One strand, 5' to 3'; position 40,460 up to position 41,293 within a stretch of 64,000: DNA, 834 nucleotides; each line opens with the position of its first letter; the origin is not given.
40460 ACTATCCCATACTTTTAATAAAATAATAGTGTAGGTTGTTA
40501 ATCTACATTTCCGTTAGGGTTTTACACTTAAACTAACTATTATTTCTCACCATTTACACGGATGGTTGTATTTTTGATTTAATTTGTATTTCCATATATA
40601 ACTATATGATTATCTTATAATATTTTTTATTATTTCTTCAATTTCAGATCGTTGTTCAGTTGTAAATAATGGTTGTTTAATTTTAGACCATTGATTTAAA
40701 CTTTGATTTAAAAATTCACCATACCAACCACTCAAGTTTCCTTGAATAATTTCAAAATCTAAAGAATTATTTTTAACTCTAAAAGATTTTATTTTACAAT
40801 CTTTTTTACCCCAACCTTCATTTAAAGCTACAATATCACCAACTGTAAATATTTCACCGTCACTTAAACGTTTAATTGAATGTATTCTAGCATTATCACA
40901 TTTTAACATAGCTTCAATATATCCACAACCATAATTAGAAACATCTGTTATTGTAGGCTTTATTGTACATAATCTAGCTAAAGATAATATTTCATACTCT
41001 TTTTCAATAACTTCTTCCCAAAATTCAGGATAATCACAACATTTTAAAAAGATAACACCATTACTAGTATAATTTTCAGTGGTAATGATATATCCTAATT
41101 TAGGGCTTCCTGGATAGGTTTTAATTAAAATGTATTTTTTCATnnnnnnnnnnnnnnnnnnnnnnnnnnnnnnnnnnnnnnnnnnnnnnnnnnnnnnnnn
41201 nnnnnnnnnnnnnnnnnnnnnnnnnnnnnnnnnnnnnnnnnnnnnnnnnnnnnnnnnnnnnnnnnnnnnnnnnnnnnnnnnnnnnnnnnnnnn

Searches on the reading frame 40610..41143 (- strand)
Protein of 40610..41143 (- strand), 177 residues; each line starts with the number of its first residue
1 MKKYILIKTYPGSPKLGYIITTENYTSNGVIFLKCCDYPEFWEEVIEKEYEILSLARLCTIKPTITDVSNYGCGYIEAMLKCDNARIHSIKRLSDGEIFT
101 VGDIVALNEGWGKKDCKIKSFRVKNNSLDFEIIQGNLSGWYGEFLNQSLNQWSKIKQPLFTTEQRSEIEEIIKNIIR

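Call 16: find_related_loci(query=window:40610-41143:-, collection=viral_contigs, flank=4000)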
Query window:40610-41143:- (177 aa) in viral_contigs; peptide patterns used: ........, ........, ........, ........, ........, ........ (x = any residue, [..] = any of these).
65 stretches matched a pattern; 1 encode a relative of the query (tblastn E <= 1e-3); 1 distinct loci.
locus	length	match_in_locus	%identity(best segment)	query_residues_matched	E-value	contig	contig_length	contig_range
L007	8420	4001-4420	42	1-170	9e-23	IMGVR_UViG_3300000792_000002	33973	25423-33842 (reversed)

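Call 25: search_protein_families(library=pfam, proteins=[window:40610-41143:-], max_evalue=0.01)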
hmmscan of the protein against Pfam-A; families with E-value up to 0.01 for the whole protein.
window:40610-41143:- (177 aa): 0 families

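Call 75: search_protein_families(library=phrogs, proteins=[window:40610-41143:-], max_evalue=0.00001)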
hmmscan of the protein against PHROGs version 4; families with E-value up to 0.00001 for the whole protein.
window:40610-41143:- (177 aa): 1 family
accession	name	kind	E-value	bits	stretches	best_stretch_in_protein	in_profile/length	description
phrog_11079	-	unknown function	6.1e-23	82.7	1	1-170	1-184/270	-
